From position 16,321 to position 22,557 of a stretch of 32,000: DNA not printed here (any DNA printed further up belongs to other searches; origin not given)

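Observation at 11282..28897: Half the window is one co-directional cluster: consensus promoter, two retropepsin-like genes, then three giant envelope proteins with unrelated repeat architectures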

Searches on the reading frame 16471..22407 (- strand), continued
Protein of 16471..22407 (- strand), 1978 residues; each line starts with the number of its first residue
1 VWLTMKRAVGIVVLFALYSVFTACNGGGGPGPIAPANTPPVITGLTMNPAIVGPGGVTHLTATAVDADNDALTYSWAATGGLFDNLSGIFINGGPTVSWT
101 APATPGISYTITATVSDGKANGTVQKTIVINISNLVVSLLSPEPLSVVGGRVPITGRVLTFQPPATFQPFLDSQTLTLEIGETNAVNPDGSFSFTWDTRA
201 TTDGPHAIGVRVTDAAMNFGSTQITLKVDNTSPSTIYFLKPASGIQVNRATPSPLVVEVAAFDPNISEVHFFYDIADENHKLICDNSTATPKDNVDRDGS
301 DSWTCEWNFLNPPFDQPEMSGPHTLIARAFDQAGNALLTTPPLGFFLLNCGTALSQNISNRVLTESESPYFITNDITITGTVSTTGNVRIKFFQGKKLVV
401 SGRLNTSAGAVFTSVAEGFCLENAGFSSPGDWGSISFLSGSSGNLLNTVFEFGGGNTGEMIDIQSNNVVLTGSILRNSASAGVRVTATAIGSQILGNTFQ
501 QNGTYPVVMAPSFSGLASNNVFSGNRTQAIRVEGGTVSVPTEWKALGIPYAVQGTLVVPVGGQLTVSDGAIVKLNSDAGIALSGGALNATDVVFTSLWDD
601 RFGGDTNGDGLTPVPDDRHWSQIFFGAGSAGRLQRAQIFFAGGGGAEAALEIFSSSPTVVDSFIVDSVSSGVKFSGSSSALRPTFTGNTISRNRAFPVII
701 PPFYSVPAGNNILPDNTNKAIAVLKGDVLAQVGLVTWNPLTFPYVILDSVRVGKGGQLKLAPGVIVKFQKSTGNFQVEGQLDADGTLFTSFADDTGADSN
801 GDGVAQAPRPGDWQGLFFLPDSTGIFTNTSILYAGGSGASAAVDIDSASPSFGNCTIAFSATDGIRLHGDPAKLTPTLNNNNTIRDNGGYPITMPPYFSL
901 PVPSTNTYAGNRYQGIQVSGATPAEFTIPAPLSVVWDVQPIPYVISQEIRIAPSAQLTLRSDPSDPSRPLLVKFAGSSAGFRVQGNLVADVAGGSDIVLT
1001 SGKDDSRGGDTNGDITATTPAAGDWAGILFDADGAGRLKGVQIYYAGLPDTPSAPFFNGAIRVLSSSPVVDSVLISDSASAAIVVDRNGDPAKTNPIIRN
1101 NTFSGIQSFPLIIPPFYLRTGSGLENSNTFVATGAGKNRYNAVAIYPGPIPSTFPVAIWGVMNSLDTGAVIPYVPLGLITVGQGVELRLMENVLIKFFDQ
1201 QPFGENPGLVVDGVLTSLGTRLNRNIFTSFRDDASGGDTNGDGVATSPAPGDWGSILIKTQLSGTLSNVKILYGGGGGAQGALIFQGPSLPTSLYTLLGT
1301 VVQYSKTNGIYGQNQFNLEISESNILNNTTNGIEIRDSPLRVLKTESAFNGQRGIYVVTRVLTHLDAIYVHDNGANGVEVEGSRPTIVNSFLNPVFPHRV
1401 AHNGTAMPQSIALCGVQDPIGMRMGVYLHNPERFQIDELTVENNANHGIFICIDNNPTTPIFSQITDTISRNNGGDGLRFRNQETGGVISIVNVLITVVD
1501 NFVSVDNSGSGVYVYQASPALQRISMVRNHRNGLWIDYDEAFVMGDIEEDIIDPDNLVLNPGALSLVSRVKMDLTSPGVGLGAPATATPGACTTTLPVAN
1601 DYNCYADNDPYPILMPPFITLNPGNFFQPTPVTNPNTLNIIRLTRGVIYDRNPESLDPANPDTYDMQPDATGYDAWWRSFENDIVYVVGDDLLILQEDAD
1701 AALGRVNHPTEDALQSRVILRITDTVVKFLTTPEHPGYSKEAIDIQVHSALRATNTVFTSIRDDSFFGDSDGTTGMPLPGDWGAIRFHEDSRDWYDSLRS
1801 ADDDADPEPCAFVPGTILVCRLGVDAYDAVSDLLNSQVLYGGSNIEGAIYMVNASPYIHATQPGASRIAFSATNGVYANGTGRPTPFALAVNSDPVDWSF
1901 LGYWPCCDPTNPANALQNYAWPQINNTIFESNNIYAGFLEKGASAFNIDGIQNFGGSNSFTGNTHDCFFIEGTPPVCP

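Call 20: find_encoding_contigs(protein=P0006, flank=10000, max_places=3)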
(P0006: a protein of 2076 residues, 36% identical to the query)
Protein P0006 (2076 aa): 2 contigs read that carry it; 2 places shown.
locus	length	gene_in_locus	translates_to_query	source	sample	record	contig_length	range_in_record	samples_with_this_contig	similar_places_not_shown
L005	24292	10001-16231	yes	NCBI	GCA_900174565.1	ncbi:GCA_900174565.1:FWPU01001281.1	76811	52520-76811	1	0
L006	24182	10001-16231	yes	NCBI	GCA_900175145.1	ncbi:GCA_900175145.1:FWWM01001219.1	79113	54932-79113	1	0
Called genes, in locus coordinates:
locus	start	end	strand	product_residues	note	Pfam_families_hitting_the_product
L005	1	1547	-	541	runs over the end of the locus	PF13428:TPR_14 (faint), PF00515:TPR_1 (faint), PF07719:TPR_2 (faint), PF13414:TPR_11 (faint), PF00578:AhpC-TSA, PF08534:Redoxin, PF00085:Thioredoxin (weak), PF13905:Thioredoxin_8 (weak)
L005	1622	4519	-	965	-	PF00133:tRNA-synt_1, PF09334:tRNA-synt_1g, PF01406:tRNA-synt_1e, PF01921:tRNA-synt_1f (faint), PF09334:tRNA-synt_1g (weak), PF08264:Anticodon_1, PF06827:zf-FPG_IleRS (weak)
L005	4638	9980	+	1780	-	PF10102:DUF2341 (weak)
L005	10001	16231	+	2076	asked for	PF17957:Big_7 (faint), PF05048:NosD (faint), PF13229:Beta_helix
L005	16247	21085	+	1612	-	PF00041:fn3 (faint), PF24489:Ig_J_second (faint), PF25833:Fn3_SaeA_3rd (faint), PF01839:FG-GAP (faint), PF13517:FG-GAP_3 (weak), PF14783:BBS2_Mid (faint), PF13517:FG-GAP_3 (weak), PF13570:Beta-prop_ACSF4, +1 more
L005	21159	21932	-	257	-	-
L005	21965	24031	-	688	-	PF19077:Big_13 (faint), PF25788:Ig_Rha78A_N (faint), PF00041:fn3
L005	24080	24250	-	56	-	-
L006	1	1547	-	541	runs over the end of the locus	PF13428:TPR_14 (faint), PF00515:TPR_1 (faint), PF07719:TPR_2 (faint), PF13414:TPR_11 (faint), PF00578:AhpC-TSA, PF08534:Redoxin, PF00085:Thioredoxin (weak), PF13905:Thioredoxin_8 (weak)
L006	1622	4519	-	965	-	PF00133:tRNA-synt_1, PF09334:tRNA-synt_1g, PF01406:tRNA-synt_1e, PF01921:tRNA-synt_1f (faint), PF09334:tRNA-synt_1g (weak), PF08264:Anticodon_1, PF06827:zf-FPG_IleRS (weak)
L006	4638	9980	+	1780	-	PF10102:DUF2341 (weak)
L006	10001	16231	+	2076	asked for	PF17957:Big_7 (faint), PF05048:NosD (faint), PF13229:Beta_helix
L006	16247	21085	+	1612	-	PF00041:fn3 (faint), PF24489:Ig_J_second (faint), PF25833:Fn3_SaeA_3rd (faint), PF01839:FG-GAP (faint), PF13517:FG-GAP_3 (weak), PF14783:BBS2_Mid (faint), PF13517:FG-GAP_3 (weak), PF13570:Beta-prop_ACSF4, +1 more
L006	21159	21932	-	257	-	-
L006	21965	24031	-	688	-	PF19077:Big_13 (faint), PF25788:Ig_Rha78A_N (faint), PF00041:fn3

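Call 23: find_related_loci(query=A1, collection=genome_contigs, flank=10000)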
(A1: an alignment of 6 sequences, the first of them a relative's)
Query A1 (1974 aa) in genome_contigs; peptide patterns used: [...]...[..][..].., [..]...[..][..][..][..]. (x = any residue, [..] = any of these).
110 stretches matched a pattern, but none encodes a relative of the query by tblastn (E <= 1e-3).

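Call 35: find_encoding_contigs(protein=P0009, flank=10000, max_places=2)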
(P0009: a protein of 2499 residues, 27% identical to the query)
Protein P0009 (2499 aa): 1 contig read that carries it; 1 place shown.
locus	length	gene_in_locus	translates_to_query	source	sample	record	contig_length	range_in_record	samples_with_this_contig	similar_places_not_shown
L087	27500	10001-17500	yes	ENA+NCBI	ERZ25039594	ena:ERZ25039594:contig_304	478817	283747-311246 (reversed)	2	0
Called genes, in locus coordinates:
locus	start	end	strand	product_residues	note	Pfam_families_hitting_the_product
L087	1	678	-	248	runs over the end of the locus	PF00230:MIP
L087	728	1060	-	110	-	PF12840:HTH_20, PF01022:HTH_5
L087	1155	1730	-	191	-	-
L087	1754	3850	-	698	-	PF01083:Cutinase, PF25106:VWA_4 (weak), PF18911:PKD_4 (weak), PF00801:PKD (weak)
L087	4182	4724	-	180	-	-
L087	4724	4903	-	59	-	-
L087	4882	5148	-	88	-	-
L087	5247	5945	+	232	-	-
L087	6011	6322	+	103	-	-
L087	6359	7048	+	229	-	-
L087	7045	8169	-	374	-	-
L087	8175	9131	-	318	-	PF01400:Astacin (weak), PF13582:Reprolysin_3 (weak), PF00413:Peptidase_M10 (weak)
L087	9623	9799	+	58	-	-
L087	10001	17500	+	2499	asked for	PF07705:CARDB, PF19077:Big_13 (faint), PF13229:Beta_helix (weak), PF12573:OxoDH_E1alpha_N (faint)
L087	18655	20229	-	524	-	-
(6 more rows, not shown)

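Call 36: find_encoding_contigs(protein=P0008, flank=10000, max_places=2)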
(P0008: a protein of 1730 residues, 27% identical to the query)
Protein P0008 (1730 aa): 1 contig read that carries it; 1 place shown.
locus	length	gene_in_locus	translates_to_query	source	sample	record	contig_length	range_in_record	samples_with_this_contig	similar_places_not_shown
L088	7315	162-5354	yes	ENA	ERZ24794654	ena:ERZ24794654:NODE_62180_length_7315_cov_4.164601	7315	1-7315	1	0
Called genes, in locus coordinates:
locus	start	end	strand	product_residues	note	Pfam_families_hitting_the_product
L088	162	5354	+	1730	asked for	PF28492:Beta_helix_4 (faint), PF05048:NosD (faint), PF13229:Beta_helix, PF13860:FlgD_ig, PF18962:Por_Secre_tail (weak)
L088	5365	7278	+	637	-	PF02368:Big_2 (weak)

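Call 61: search_solved_structures(query=window:16471-22395:-, max_evalue=0.01)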
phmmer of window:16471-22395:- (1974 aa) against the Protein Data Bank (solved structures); distinct sequences matched with E-value up to 0.01: 0.

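Call 92: find_related_loci(query=A1, collection=metagenome_contigs, flank=10000)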
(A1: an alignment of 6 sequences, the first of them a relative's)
Query A1 (1974 aa) in metagenome_contigs; peptide patterns used: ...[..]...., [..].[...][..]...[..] (x = any residue, [..] = any of these).
600 stretches matched a pattern (row limit reached: there are more); 347 encode a relative of the query (tblastn E <= 1e-3); the best 80 are kept; 80 distinct loci.
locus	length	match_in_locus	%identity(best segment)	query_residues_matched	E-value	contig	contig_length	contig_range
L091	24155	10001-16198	36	3-1973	0e+0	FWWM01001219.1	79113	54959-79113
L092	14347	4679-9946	27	360-1932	7e-63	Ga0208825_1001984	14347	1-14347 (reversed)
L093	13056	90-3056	28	430-1784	7e-58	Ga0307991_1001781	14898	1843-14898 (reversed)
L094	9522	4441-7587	28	337-1900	2e-56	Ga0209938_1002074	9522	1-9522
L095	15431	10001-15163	28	347-1797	4e-56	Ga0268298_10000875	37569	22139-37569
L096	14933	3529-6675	28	337-1900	4e-56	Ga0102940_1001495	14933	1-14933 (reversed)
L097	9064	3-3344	32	350-1306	4e-56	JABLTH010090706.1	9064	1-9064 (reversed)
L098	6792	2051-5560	30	426-1881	5e-55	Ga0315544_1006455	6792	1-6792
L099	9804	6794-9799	28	341-1892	3e-54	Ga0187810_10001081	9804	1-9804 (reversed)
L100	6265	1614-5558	29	356-1271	1e-53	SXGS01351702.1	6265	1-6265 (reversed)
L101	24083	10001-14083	27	355-1285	3e-52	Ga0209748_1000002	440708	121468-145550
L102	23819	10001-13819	29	355-1815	2e-70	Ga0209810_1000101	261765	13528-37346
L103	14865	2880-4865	31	346-1789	8e-51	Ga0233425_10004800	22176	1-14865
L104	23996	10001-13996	28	321-1271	1e-52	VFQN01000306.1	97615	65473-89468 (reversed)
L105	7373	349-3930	28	366-1330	9e-50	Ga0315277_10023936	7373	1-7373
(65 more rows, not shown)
